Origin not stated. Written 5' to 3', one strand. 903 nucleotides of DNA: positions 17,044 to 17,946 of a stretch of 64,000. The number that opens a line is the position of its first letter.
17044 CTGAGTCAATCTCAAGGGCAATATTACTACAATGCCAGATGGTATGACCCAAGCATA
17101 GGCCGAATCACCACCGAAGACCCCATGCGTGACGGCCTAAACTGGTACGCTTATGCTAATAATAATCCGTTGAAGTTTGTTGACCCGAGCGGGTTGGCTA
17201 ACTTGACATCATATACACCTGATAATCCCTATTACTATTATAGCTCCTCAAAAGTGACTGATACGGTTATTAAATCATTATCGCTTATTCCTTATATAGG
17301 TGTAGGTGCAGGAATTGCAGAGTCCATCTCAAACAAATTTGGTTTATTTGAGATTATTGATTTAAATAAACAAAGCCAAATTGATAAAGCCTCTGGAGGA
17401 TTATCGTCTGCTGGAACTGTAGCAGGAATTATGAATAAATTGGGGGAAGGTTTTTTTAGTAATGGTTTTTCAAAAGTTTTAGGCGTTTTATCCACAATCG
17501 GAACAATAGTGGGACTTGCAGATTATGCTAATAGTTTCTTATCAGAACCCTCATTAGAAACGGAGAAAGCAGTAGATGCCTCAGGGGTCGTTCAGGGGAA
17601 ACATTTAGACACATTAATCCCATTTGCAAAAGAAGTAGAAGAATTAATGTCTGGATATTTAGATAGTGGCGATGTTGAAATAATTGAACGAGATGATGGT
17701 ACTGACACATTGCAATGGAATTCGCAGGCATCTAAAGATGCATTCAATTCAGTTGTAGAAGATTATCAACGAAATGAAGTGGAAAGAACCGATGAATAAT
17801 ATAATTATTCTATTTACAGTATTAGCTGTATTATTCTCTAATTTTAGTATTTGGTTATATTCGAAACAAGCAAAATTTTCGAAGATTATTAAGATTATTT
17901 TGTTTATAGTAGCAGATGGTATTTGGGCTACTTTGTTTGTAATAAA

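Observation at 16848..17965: Orphan Rhs C-terminal toxin cassette with glycine-zipper membrane-type toxin domain and small two-TM immunity gene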

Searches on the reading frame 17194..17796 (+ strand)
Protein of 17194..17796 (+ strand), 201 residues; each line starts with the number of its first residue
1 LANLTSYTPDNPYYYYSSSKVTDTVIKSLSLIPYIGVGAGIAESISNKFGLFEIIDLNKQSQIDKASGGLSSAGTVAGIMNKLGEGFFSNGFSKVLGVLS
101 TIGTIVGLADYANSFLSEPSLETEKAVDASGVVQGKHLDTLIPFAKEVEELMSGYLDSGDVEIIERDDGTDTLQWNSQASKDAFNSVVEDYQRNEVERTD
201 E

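Call 10: find_homologous_proteins(query=window:17194-17796:+, max_evalue=0.01)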
Query seq(201 aa) (201 aa): 1 proteins with E <= 0.01 among 324 candidates.
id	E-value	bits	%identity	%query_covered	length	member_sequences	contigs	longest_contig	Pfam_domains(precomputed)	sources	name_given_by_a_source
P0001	4.2e-123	426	100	100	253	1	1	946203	-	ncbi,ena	-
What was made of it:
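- Tried and rejected: The word-index search with the toxin domain found only the protein itself (call 10).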

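Call 13: find_encoding_contigs(protein=P0001, flank=10000, max_places=3)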
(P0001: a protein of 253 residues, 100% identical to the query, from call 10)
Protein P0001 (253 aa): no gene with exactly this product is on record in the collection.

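Call 19: search_protein_representatives(protein=window:17197-17796:+)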
Query: 200 residues. Proteins with E-value up to 0.001 (for the whole library): 10; up to 1e-10: 2; up to 1e-30: 1. The best 10 are listed.
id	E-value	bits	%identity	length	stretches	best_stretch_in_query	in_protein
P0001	5.1e-123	424.3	100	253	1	1-200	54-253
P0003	2.1e-12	63.7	39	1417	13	162-193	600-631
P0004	3.0e-10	56.7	29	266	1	7-187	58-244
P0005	1.3e-06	44.8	29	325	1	4-190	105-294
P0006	1.6e-06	44.5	28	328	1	11-188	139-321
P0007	4.2e-06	43.2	29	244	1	11-188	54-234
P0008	1.1e-05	41.8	30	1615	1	8-188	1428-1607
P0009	2.7e-05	40.5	28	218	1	12-187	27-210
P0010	1.2e-04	38.4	25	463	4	123-166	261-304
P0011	4.9e-04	36.4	29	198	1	6-181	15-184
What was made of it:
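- Toxin family: seven relatives among 1.84e9 representatives (call 19).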

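Call 25: find_homologous_proteins(query=A2, max_evalue=0.001)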
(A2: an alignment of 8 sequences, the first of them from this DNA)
Query A2 (8 sequences) (201 aa, profile of the alignment): 3 proteins with E <= 0.001 among 7504 candidates.
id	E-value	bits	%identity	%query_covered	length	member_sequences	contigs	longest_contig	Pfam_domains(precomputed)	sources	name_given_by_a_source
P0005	1.9e-67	245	26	95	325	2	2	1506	-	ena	-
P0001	4.8e-67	243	100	100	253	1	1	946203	-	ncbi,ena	-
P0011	1.6e-62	229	25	96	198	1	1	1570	-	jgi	jgi:hypothetical protein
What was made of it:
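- Tried and rejected: A profile of the family found only 3 members (call 25).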

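Call 27: find_encoding_contigs(protein=P0008, flank=6000, max_places=3)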
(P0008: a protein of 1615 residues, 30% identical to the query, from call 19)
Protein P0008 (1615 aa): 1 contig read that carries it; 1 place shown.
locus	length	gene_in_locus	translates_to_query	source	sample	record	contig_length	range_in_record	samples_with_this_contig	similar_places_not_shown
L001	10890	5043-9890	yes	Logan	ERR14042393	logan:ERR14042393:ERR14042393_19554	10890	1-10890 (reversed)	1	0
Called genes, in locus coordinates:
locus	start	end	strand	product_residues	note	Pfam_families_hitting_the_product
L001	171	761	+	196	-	-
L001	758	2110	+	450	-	PF05954:Phage_GPD, PF04717:Phage_base_V (weak)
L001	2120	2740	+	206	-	-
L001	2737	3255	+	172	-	-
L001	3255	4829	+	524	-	PF05954:Phage_GPD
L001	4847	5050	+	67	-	-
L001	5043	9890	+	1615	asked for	PF14107:DUF4280, PF20148:DUF6531, PF05593:RHS_repeat (weak), PF25023:TEN_YD-shell, PF05593:RHS_repeat (weak), PF25023:TEN_YD-shell, PF25023:TEN_YD-shell, PF25023:TEN_YD-shell, +6 more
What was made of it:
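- One, P0008, is a 1615-aa Rhs with DUF4280 next to VgrG-like genes (call 27).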

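Call 28: find_encoding_contigs(protein=P0005, flank=6000, max_places=3)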
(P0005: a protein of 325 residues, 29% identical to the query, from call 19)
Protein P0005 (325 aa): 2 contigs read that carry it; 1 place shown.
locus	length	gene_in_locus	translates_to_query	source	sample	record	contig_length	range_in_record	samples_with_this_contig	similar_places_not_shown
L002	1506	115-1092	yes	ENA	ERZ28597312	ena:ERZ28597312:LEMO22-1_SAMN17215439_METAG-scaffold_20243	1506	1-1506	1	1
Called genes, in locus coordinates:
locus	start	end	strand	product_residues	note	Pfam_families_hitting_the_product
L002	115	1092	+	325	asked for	-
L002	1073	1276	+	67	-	-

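Call 29: find_encoding_contigs(protein=P0011, flank=6000, max_places=3)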
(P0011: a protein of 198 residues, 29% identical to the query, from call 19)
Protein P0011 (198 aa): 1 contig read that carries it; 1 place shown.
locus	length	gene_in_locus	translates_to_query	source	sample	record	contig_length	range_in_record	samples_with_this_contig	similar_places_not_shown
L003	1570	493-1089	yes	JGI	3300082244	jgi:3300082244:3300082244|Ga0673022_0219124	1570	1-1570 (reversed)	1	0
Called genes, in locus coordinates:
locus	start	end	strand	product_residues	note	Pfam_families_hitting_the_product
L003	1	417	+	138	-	?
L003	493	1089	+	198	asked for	-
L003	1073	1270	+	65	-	-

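Call 33: find_encoding_contigs(protein=P0004, flank=6000, max_places=3)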
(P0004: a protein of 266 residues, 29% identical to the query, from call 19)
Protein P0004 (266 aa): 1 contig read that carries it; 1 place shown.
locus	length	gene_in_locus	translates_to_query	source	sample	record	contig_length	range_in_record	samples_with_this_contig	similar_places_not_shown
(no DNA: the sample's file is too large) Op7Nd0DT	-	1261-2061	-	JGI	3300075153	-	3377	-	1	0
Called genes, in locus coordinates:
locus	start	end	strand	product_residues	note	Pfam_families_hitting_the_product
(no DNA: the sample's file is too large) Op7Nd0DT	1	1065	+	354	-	?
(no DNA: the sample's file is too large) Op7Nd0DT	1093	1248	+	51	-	-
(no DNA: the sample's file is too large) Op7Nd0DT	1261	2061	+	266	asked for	-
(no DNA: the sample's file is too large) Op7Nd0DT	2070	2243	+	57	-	-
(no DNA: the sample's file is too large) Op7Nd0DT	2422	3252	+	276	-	-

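Call 34: find_encoding_contigs(protein=P0006, flank=6000, max_places=3)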
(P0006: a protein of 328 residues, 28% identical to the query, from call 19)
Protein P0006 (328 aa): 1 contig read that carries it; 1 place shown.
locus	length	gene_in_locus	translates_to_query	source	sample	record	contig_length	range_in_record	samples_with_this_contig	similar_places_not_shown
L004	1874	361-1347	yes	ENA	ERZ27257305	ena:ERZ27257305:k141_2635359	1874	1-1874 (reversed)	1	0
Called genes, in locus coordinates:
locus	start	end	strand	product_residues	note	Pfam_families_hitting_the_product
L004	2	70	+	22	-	?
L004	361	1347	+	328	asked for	-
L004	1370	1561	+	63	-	-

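Call 35: find_encoding_contigs(protein=P0007, flank=6000, max_places=3)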
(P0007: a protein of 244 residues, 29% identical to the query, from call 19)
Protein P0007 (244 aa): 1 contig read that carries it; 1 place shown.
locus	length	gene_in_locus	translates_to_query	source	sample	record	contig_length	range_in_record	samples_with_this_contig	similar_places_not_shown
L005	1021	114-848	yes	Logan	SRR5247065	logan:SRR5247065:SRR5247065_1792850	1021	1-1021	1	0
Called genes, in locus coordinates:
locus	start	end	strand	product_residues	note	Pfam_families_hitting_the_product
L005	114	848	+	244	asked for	-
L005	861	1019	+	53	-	?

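Call 36: find_encoding_contigs(protein=P0009, flank=6000, max_places=3)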
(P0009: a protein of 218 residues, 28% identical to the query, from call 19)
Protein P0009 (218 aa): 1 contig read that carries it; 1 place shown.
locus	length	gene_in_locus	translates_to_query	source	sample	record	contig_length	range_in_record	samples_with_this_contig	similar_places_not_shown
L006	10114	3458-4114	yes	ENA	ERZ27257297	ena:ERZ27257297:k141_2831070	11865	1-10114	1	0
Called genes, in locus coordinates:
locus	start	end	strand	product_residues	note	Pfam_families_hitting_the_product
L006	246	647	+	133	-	-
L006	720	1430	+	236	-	PF08845:SymE_toxin (faint)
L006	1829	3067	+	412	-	PF01548:DEDD_Tnp_IS110, PF02371:Transposase_20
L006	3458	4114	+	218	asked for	-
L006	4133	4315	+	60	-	-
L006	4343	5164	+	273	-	PF24322:Tle3 (weak), PF12697:Abhydrolase_6 (weak), PF00975:Thioesterase, PF07819:PGAP1 (weak)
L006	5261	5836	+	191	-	-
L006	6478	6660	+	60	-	-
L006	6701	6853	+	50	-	-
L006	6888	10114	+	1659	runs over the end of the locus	?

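Call 38: predict_structure(alignment_id=A2)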
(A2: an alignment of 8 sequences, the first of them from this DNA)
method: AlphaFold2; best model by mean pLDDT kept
length: 201 residues; sequences in the alignment: 8
mean_pLDDT: 61.4   pTM: 0.61
mean pLDDT of the five models: 61.4, 61.0, 60.3, 59.7, 58.7
residues with pLDDT >= 90: 5; 70-90: 84; 50-70: 32; < 50: 80
segments of 3 or more residues with pLDDT < 50: 23-51, 69-118
pLDDT, mean of each block of 10 residues (from residue 1): 69 74 43 34 41 66 58 38 36 37 35 43 85 81 84 87 81 88 85 67 44
secondary structure, 60 per line:
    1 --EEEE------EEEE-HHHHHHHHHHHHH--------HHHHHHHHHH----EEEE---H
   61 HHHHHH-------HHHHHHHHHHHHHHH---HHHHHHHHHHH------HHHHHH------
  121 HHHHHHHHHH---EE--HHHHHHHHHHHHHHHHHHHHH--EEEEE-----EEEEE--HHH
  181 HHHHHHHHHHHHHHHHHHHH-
elements in order: E3-6 E13-16 H18-30 H39-48 E53-56 H60-66 H74-88 H92-102 H109-114 H121-130 H138-158 E161-165 E171-175 H178-200
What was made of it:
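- The structural model is low-confidence in the hydrophobic parts (call 38).
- Tried and rejected: The 8-sequence model was usable only in part (call 38).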

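Call 40: find_related_loci(query=P0001, collection=genome_contigs, flank=10000)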
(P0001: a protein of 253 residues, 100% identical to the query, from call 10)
Query P0001 (253 aa) in genome_contigs; peptide patterns used: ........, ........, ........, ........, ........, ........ (x = any residue, [..] = any of these).
125 stretches matched a pattern; 32 encode a relative of the query (tblastn E <= 1e-3); 32 distinct loci.
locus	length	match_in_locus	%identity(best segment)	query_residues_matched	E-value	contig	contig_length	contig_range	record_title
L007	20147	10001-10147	84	8-56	3e-26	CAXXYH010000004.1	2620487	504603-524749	MAG: Spirochaetia bacterium isolate 3f6413ad-2fe3-400d-aa3f-8d8018634007 genome assembly, contig: contig_4, whole genome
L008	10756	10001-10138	87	8-53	7e-25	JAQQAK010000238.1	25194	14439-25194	MAG: Spirochaetaceae bacterium isolate JB007 k141_357705, whole genome shotgun sequence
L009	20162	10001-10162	74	5-58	7e-25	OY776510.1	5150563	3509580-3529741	MAG: Spirochaetia bacterium isolate 10f9290b-63d0-4de7-b2b2-356c5ab5f7f1 genome assembly, chromosome: 1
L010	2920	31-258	54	2-54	5e-22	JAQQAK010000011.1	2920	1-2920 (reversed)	MAG: Spirochaetaceae bacterium isolate JB007 k141_108377, whole genome shotgun sequence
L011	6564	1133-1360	55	2-54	8e-22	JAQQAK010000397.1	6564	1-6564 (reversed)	MAG: Spirochaetaceae bacterium isolate JB007 k141_51651, whole genome shotgun sequence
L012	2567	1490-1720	52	2-55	2e-20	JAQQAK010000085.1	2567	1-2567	MAG: Spirochaetaceae bacterium isolate JB007 k141_218006, whole genome shotgun sequence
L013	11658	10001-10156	62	2-53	3e-19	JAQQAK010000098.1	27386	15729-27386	MAG: Spirochaetaceae bacterium isolate JB007 k141_226672, whole genome shotgun sequence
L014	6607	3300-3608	45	8-84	1e-18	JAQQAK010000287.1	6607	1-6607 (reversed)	MAG: Spirochaetaceae bacterium isolate JB007 k141_414483, whole genome shotgun sequence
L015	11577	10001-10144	69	5-52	5e-18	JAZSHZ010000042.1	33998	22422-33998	MAG: Eubacteriales bacterium isolate T1900044574_TS20190040.MAGScoT_cleanbin_000011 SGB_470_k141_83055, whole genome sho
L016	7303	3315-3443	72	11-53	2e-17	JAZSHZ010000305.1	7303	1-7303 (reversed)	MAG: Eubacteriales bacterium isolate T1900044574_TS20190040.MAGScoT_cleanbin_000011 SGB_470_k141_914540, whole genome sh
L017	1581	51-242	55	6-62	2e-17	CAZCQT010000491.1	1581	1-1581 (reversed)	MAG TPA_asm: uncultured Moorellales bacterium isolate binchicken_co173_65 genome assembly, contig: NODE_265077_length_15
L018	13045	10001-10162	63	6-59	5e-17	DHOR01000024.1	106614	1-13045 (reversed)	MAG TPA_asm: Hungatella sp. UBA5385 UBA5385_contig_5769, whole genome shotgun sequence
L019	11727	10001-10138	67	8-53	1e-16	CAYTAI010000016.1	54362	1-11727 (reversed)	MAG TPA_asm: uncultured Verrucomicrobiota bacterium isolate SRP290908_co1_50 genome assembly, contig: NODE_618_length_54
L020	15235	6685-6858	50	8-65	7e-17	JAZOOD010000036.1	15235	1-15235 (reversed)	MAG: Clostridia bacterium isolate T1900045634_YK20190328.MAGScoT_cleanbin_000002 SGB_8073_k141_2198962, whole genome sho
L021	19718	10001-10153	61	8-58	4e-16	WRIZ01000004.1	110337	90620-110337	MAG: Oscillospiraceae bacterium isolate Nt197P3bin64 Ga0082212_10000139, whole genome shotgun sequence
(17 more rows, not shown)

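Call 51: search_protein_families(library=phrogs, proteins=[L008:8-694:+, L008:697-2484:+, L008:2477-3733:+, L008:3726-4826:+, L008:4817-5380:+, L008:5380-5802:+, L008:5766-6890:+, L008:6893-7975:+, L008:7978-8508:+, L008:8574-9188:+], max_evalue=0.001)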
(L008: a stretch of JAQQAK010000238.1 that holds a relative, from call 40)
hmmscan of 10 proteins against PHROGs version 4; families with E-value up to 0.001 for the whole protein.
L008:8-694:+ (229 aa): 2 families
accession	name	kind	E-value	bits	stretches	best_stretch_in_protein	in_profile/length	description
phrog_1924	-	tail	0.00013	22.9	1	8-74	5-71/237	minor tail protein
phrog_4688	-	tail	0.00031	21.7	1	21-199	19-193/237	minor tail protein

L008:697-2484:+ (596 aa): 22 families
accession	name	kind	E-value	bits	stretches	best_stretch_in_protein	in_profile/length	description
phrog_9959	-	tail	7.1e-40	137.5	1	18-237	39-257/1708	tail length tape measure protein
phrog_1686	-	tail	3.6e-22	79.1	1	12-488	86-516/1224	tail length tape measure protein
phrog_12798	-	tail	2.4e-20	73.4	1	25-549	43-519/1031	tail length tape measure protein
phrog_991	-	tail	2.3e-17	62.9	1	14-517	256-795/1966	tail length tape measure protein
phrog_28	-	tail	1.2e-16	61.6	2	59-375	363-690/1228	tail length tape measure protein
phrog_167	-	tail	4.4e-14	52.2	1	26-533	340-815/1555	tail length tape measure protein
phrog_1272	-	tail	6.4e-14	51.7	1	120-526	431-849/1606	tail length tape measure protein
phrog_16017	-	unknown function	5.5e-13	48.7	1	22-355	227-565/1234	-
phrog_1204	-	tail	7.9e-13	48.2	1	19-501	164-620/1483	tail protein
phrog_58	-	tail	1.6e-12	47.6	1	24-517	298-877/1544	tail length tape measure protein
phrog_2335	-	tail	9e-12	44.7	1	17-443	460-853/1536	tail length tape measure protein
phrog_3336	-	tail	8.1e-11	42.2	1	26-385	70-385/1051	tail length tape measure protein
phrog_1107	-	tail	9.3e-11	41.4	1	6-201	163-357/1252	tail length tape measure protein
phrog_1942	-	tail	1.1e-09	38.4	1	58-356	160-458/1178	tail length tape measure protein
phrog_8462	-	tail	1.3e-09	38.4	1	105-457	105-423/672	tail length tape measure protein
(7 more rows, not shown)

L008:2477-3733:+ (419 aa): 3 families
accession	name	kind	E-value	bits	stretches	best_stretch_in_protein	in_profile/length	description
phrog_184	-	tail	3.4e-47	162.5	1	16-418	16-410/411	baseplate hub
phrog_16855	-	tail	1.2e-13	52.3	1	13-135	12-133/158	Gpu-like tail protein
phrog_20901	-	unknown function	6.6e-13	49.5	1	26-241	39-242/259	-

L008:3726-4826:+ (367 aa): 4 families
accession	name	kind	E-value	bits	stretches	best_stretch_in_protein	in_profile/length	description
phrog_177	-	tail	4.4e-50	172.1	1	11-356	76-415/623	baseplate hub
phrog_11191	-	unknown function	4.5e-09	36.6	1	10-244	5-223/258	-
phrog_9932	-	unknown function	1.4e-08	35.8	1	276-357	37-117/155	-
phrog_15015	-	unknown function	0.00011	23.2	1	12-114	2-92/127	-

L008:4817-5380:+ (188 aa): 1 family
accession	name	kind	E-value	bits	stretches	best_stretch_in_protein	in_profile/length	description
phrog_5226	-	unknown function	3.6e-14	53.7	1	46-160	36-148/162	-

L008:5380-5802:+ (141 aa): 1 family
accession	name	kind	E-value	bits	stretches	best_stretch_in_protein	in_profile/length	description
phrog_180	-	tail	9.3e-15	55.5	1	1-131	2-143/148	baseplate wedge subunit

L008:5766-6890:+ (375 aa): 3 families
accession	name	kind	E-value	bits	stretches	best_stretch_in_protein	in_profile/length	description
phrog_6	-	tail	1e-37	131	1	16-373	69-404/548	baseplate wedge subunit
phrog_2103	-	tail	3.2e-14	53.8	1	16-169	5-159/162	baseplate protein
phrog_1608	-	tail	1.2e-06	29.2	1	178-311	2-135/192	tail protein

L008:6893-7975:+ (361 aa): 10 families
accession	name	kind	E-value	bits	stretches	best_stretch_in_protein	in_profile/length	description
phrog_17588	-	unknown function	3.4e-10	40.6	1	11-69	14-72/332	-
phrog_1858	-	tail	1.9e-09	37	1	6-124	13-98/1018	tail fiber protein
phrog_8700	-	unknown function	2.8e-09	36.9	0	93-160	336-412/453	-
phrog_17105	-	unknown function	8e-06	25.7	1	6-74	9-77/528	-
phrog_16867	-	unknown function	1.7e-05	24.5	1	12-65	15-68/631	-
phrog_2617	-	tail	2.9e-05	24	1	11-79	18-86/659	short tail fiber protein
phrog_1833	-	tail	4.9e-05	24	1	4-74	16-85/322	tail fiber protein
phrog_4209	-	tail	5.8e-05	23.3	1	10-66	40-95/406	tail fiber protein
phrog_6859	-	tail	7.5e-05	23.2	1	13-64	20-71/346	tail fiber protein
phrog_6683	-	tail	0.00063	20.2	0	8-82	15-89/367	tail fiber protein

L008:7978-8508:+ (177 aa): 2 families
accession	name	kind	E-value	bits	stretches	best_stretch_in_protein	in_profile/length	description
phrog_203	-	tail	9.3e-12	45.6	1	19-172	31-200/224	baseplate wedge subunit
phrog_521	-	tail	2.1e-08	34.2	1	22-116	44-138/534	tail protein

L008:8574-9188:+ (205 aa): 0 families
